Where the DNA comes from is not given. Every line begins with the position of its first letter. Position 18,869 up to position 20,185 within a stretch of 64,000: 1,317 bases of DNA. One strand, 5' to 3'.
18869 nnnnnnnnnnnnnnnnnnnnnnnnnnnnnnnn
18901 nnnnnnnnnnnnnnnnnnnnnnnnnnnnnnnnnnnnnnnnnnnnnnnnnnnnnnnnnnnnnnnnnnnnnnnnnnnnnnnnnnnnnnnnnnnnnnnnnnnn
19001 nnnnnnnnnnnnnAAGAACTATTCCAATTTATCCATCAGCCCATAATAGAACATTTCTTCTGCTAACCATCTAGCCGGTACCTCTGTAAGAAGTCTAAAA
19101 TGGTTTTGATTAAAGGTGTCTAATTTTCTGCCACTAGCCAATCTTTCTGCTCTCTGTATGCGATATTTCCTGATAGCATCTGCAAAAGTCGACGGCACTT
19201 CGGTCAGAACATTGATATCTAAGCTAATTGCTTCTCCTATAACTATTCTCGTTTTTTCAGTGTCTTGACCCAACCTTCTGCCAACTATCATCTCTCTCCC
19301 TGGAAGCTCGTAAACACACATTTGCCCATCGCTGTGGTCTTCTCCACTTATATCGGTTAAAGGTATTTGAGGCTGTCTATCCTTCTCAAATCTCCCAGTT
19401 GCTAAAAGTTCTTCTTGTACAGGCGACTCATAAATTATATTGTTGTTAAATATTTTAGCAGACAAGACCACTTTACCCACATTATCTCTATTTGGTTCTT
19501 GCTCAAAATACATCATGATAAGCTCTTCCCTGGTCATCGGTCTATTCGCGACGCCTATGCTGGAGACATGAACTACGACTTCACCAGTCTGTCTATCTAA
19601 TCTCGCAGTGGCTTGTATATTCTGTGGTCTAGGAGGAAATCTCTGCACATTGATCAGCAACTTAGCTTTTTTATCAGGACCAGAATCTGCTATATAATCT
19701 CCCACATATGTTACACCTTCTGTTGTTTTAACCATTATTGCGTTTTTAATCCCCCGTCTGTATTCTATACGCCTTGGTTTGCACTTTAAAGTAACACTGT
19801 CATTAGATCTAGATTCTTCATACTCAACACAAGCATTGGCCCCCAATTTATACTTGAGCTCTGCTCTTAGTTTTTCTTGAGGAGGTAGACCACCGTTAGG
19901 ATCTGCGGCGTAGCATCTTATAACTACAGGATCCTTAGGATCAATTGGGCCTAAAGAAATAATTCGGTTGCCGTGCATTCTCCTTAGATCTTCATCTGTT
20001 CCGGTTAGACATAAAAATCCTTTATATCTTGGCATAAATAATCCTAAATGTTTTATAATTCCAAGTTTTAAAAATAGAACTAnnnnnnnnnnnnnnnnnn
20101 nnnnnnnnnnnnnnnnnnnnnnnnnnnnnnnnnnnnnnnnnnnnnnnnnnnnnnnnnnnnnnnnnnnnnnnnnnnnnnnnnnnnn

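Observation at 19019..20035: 338-aa orphan ORF with atypical composition convergent on a CBS-domain gene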

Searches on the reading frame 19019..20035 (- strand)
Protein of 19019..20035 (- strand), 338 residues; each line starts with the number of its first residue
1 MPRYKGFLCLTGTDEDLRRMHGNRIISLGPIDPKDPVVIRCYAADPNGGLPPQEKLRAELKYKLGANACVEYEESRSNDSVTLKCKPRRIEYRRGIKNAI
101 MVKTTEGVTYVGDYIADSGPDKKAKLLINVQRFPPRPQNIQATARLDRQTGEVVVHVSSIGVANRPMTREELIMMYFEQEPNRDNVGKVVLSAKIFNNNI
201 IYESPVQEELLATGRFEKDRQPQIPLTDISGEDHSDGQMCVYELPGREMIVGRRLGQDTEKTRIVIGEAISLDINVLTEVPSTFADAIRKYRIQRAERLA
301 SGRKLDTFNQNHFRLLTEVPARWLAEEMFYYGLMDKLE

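Call 5: search_protein_families(library=pfam, proteins=[window:19019-20035:-], max_evalue=1)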
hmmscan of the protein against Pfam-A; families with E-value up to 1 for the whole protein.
window:19019-20035:- (338 aa): 0 families

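Call 6: search_protein_families(library=ncbifam, proteins=[window:19019-20035:-], max_evalue=1)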
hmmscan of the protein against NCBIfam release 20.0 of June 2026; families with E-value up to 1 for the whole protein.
window:19019-20035:- (338 aa): 0 families

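Call 7: search_solved_structures(query=window:19019-20035:-, max_evalue=10)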
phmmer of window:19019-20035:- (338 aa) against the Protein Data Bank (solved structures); distinct sequences matched with E-value up to 10: 1.
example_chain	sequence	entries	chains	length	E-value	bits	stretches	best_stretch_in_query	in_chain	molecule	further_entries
4v81_F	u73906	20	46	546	1.2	11.4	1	16-133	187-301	T-complex protein 1 subunit zeta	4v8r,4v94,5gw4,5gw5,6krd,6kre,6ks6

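Call 8: find_homologous_proteins(query=window:19019-20035:-, max_evalue=0.001)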
Query window:19019-20035:- (338 aa): 1 proteins with E <= 0.001 among 5650 candidates.
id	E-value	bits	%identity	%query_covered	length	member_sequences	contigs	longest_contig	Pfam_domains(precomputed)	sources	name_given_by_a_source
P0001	3.6e-190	649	84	100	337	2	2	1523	-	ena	-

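Call 12: find_encoding_contigs(protein=P0001, flank=10000, max_places=10)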
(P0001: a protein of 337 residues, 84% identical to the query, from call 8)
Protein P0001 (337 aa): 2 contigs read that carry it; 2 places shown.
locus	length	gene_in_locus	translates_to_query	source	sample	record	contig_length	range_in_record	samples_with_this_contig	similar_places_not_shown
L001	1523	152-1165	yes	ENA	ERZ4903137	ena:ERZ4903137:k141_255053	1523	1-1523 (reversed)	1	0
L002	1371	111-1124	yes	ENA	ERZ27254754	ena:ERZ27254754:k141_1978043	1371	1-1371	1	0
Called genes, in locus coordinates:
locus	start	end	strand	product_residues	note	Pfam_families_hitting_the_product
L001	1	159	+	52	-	?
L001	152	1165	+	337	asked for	-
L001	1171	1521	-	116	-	?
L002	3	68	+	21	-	?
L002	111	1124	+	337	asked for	-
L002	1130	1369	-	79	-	?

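Call 20: predict_structure(protein=window:19019-20035:-)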
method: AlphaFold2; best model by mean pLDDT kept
length: 338 residues; sequences in the alignment: 1
mean_pLDDT: 38.1   pTM: 0.25
mean pLDDT of the five models: 38.1, 37.5, 35.3, 30.8, 29.9
residues with pLDDT >= 90: 0; 70-90: 0; 50-70: 53; < 50: 285
segments of 3 or more residues with pLDDT < 50: 1-5, 22-33, 63-74, 79-81, 86-232, 235-338
pLDDT, mean of each block of 10 residues (from residue 1): 47 59 38 54 55 57 47 50 45 29 29 33 34 32 36 34 27 26 27 26 30 34 40 46 42 40 31 24 37 40 35 31 40 38
secondary structure, 60 per line:
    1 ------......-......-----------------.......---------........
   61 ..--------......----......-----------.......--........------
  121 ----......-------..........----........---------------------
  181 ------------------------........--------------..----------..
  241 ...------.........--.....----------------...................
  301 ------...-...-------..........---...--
elements in order: E7-12 H14-19 E37-43 E56-62 E71-76 E81-86 E98-104 E107-114 E125-130 E138-147 E152-159 H205-212 E239-243 E250-258 E261-265 H282-300 H321-330

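Call 21: search_protein_representatives(protein=window:19019-20035:-)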
Query: 338 residues. Proteins with E-value up to 0.001 (for the whole library): 6; up to 1e-10: 4; up to 1e-30: 1. The best 6 are listed.
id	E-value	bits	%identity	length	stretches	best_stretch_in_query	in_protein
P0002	2.3e-56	207.7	93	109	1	235-338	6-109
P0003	1.5e-22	96.6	31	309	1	66-324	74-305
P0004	4.0e-19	85.3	30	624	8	222-289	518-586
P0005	6.6e-17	78.0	32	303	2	64-141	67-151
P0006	3.7e-10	55.9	28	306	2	8-137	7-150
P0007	6.0e-04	35.5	26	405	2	171-333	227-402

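Call 25: find_homologous_proteins(query=A1, max_evalue=0.001)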
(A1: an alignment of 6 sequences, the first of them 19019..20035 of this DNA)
Query A1 (6 sequences) (338 aa, profile of the alignment): 2 proteins with E <= 0.001 among 8000 candidates.
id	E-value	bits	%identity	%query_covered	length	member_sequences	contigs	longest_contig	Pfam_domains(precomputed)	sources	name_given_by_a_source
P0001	6.1e-113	395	84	100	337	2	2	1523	-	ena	-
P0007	1.4e-96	341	22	72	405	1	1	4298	-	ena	-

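Call 26: search_solved_structures(query=A1, max_evalue=10)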
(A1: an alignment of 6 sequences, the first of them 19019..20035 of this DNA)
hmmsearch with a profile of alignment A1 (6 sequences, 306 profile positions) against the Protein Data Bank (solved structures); distinct sequences matched with E-value up to 10: 0.

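Call 27: find_encoding_contigs(protein=P0007, flank=10000)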
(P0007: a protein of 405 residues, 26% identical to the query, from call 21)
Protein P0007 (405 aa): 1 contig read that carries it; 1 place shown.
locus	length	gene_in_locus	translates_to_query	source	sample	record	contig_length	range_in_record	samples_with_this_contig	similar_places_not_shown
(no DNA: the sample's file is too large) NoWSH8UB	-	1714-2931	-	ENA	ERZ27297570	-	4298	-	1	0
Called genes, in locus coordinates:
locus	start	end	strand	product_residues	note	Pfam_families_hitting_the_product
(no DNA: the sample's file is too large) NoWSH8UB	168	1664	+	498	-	PF00587:tRNA-synt_2b, PF03129:HGTP_anticodon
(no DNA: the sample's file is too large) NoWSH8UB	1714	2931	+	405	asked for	-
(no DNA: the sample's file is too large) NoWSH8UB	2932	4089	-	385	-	PF00571:CBS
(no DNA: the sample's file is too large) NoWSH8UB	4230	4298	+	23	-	?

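Call 28: find_encoding_contigs(protein=P0003, flank=10000)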
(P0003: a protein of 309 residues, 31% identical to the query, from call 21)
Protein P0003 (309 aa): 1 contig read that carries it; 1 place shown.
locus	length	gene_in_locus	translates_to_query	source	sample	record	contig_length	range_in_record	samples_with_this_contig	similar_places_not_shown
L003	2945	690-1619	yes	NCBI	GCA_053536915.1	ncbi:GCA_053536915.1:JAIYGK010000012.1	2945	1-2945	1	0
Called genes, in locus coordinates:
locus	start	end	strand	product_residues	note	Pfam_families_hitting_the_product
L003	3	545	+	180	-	?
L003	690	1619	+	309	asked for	-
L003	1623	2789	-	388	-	PF00571:CBS (weak)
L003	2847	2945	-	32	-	?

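Call 30: find_related_loci(query=A1, collection=viral_contigs, flank=10000)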
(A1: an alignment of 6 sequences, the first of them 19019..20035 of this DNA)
Query A1 (338 aa) in viral_contigs; peptide patterns used: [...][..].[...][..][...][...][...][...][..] (x = any residue, [..] = any of these).
51 stretches matched a pattern, but none encodes a relative of the query by tblastn (E <= 1e-3).

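Call 31: find_encoding_contigs(protein=P0005, flank=10000)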
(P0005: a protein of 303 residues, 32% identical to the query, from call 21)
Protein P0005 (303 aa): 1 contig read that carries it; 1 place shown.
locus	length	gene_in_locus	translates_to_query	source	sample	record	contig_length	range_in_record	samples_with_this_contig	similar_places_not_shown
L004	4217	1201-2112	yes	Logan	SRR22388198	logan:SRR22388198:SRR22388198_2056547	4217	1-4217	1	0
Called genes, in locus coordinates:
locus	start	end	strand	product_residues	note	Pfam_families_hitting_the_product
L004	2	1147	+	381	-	?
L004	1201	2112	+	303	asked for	-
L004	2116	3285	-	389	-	PF00571:CBS (weak)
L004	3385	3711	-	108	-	PF18480:DUF5615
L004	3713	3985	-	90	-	PF04255:DUF433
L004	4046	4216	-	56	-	?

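Call 32: find_encoding_contigs(protein=P0006, flank=10000)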
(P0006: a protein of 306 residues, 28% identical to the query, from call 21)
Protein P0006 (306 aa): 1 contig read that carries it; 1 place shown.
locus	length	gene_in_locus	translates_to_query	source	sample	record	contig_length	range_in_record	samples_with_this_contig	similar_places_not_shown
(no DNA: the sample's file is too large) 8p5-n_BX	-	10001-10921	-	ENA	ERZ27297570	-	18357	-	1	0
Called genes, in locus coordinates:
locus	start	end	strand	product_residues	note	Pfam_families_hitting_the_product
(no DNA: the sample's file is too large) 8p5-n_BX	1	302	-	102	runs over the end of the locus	-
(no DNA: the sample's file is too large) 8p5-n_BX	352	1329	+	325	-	PF14561:TPR_20 (faint)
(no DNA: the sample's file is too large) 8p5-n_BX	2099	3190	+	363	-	PF00078:RVT_1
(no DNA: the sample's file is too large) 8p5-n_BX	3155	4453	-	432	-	PF01409:tRNA-synt_2d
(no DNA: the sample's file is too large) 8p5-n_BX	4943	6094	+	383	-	PF13477:Glyco_trans_4_2 (weak), PF13439:Glyco_transf_4, PF13579:Glyco_trans_4_4, PF00534:Glycos_transf_1, PF13692:Glyco_trans_1_4, PF13524:Glyco_trans_1_2 (weak)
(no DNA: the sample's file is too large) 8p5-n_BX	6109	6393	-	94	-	-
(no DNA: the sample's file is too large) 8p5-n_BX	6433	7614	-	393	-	PF13506:Glyco_transf_21, PF00535:Glycos_transf_2, PF10111:Glyco_tranf_2_2, PF13641:Glyco_tranf_2_3, PF13632:Glyco_trans_2_3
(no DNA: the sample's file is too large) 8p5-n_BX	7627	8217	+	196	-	PF05148:Methyltransf_8 (weak), PF13489:Methyltransf_23, PF07021:MetW (weak), PF08241:Methyltransf_11, PF08242:Methyltransf_12 (weak), PF13649:Methyltransf_25, PF13847:Methyltransf_31 (weak)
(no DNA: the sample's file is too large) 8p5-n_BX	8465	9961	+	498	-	PF00587:tRNA-synt_2b (weak), PF03129:HGTP_anticodon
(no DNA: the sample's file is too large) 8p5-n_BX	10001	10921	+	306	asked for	-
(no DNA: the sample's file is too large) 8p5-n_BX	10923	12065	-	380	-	PF00571:CBS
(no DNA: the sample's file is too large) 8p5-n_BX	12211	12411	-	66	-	PF00833:Ribosomal_S17e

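Call 46: predict_structure(alignment_id=A1)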
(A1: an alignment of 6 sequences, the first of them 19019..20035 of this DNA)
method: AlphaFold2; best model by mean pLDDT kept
length: 338 residues; sequences in the alignment: 6
mean_pLDDT: 59.5   pTM: 0.59
mean pLDDT of the five models: 59.5, 58.1, 56.1, 44.0, 39.8
residues with pLDDT >= 90: 17; 70-90: 117; 50-70: 68; < 50: 136
segments of 3 or more residues with pLDDT < 50: 1-77, 79-93, 137-147, 152-164, 178-180, 222-233, 336-338
pLDDT, mean of each block of 10 residues (from residue 1): 26 37 32 34 36 41 32 39 34 60 80 74 75 58 47 38 54 56 56 69 77 67 45 63 87 83 87 81 78 88 90 82 66 49
secondary structure, 60 per line:
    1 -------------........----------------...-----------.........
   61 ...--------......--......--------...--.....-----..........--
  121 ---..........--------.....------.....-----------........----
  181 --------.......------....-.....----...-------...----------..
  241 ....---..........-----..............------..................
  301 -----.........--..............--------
elements in order: H14-21 E38-40 H52-63 E72-77 E80-85 E94-96 E99-103 E109-118 E124-133 E142-146 E153-157 H169-176 E189-195 E202-205 H207-211 E216-218 E239-244 E248-257 E263-273 H283-300 E306-311 E317-320 H321-330

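Call 50: search_protein_families(library=phrogs, alignment_id=A1, max_evalue=0.1)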
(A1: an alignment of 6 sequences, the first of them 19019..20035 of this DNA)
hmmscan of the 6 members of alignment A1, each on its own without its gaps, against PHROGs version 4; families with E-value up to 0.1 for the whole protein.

A. member 1, window:19019-20035:- (338 aa): 0 families

B. families by the number of members that match (of 6 scanned): 0 families

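Call 51: search_protein_families(library=padloc, alignment_id=A1, max_evalue=0.1)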
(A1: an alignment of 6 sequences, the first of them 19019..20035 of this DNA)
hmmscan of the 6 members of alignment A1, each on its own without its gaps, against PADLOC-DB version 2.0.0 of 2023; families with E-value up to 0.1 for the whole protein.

A. member 1, window:19019-20035:- (338 aa): 0 families

B. families by the number of members that match (of 6 scanned): 0 families

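Call 53: fold_search(model_id=the predicted structure, library=pdb)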
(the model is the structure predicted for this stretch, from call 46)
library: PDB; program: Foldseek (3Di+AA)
matches with E <= 10: 977; with E <= 0.001: 0
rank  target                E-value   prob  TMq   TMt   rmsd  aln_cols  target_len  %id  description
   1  7vgm                  2.8e-03  0.66  0.14  0.09  21.0       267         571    8  Crystal structure of Phenylalanine hydroxylase from Bacillus cereus ATCC 14579 (released 2022-04-27)
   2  2y23                  5.2e-03  0.09  0.08  0.08  24.8       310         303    8  CRYSTAL STRUCTURE OF THE MYOMESIN DOMAINS MY9-MY11 (released 2011-12-21)
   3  1jbm_A                6.5e-03  1.00  0.16  0.62   6.2        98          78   16  Heptameric crystal structure of Mth649, an Sm-like archaeal protein from Methanobacterium thermautotrophicum (released 2003-03-25)
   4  1i5l_I                6.5e-03  1.00  0.17  0.67   6.2       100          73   16  CRYSTAL STRUCTURE OF AN SM-LIKE PROTEIN (AF-SM1) FROM ARCHAEOGLOBUS FULGIDUS COMPLEXED WITH SHORT POLY-U RNA (released 2001-08-28)
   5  1h64_1                6.9e-03  1.00  0.17  0.68   5.4        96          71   16  CRYSTAL STRUCTURE OF THE SM-RELATED PROTEIN OF P. ABYSSI: THE BIOLOGICAL UNIT IS A HEPTAMER (released 2002-12-19)
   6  6qw6_65               8.1e-03  1.00  0.17  0.65   6.0        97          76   18  Structure of the human U5.U4/U6 tri-snRNP at 2.9A resolution. (released 2019-04-17)
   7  1jri_G                8.1e-03  1.00  0.16  0.64   6.7       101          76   16  The Crystal Structure of an Sm-like Archaeal Protein with Two Heptamers in the Asymmetric Unit. (released 2002-02-13)
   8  1i4k_C                9.1e-03  1.00  0.17  0.69   5.5        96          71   16  CRYSTAL STRUCTURE OF AN SM-LIKE PROTEIN (AF-SM1) FROM ARCHAEOGLOBUS FULGIDUS AT 2.5A RESOLUTION (released 2001-08-22)
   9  1i5l_C                9.1e-03  1.00  0.17  0.67   5.9       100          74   16  CRYSTAL STRUCTURE OF AN SM-LIKE PROTEIN (AF-SM1) FROM ARCHAEOGLOBUS FULGIDUS COMPLEXED WITH SHORT POLY-U RNA (released 2001-08-28)
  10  4m75_F                9.6e-03  1.00  0.15  0.60   6.7       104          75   15  Crystal structure of Lsm1-7 complex (released 2013-10-23)
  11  3swn_A                1.0e-02  1.00  0.16  0.63   7.0        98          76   16  Structure of the LSm657 Complex: An Assembly Intermediate of the LSm1 7 and LSm2 8 Rings (released 2011-10-26)
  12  4emg_A                1.1e-02  1.00  0.16  0.68   5.2        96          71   14  Crystal structure of SpLsm3 (released 2012-06-13)
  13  1jri_D                1.1e-02  1.00  0.16  0.66   5.6        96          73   16  The Crystal Structure of an Sm-like Archaeal Protein with Two Heptamers in the Asymmetric Unit. (released 2002-02-13)
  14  1jri_C                1.1e-02  1.00  0.16  0.64   6.3        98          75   16  The Crystal Structure of an Sm-like Archaeal Protein with Two Heptamers in the Asymmetric Unit. (released 2002-02-13)
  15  1i81_D                1.1e-02  1.00  0.16  0.67   6.4       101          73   17  CRYSTAL STRUCTURE OF A HEPTAMERIC LSM PROTEIN FROM METHANOBACTERIUM THERMOAUTOTROPHICUM (released 2001-03-28)
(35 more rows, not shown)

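Call 54: search_protein_families(library=pfam, alignment_id=A1, max_evalue=1)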
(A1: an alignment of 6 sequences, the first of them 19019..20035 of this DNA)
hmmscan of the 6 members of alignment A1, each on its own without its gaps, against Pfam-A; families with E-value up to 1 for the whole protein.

A. member 1, window:19019-20035:- (338 aa): 0 families

B. families by the number of members that match (of 6 scanned): 2 families
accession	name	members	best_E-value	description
PF10649.15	DUF2478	1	0.1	Protein of unknown function (DUF2478)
PF03142.21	Chitin_synth_2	1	0.2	Chitin synthase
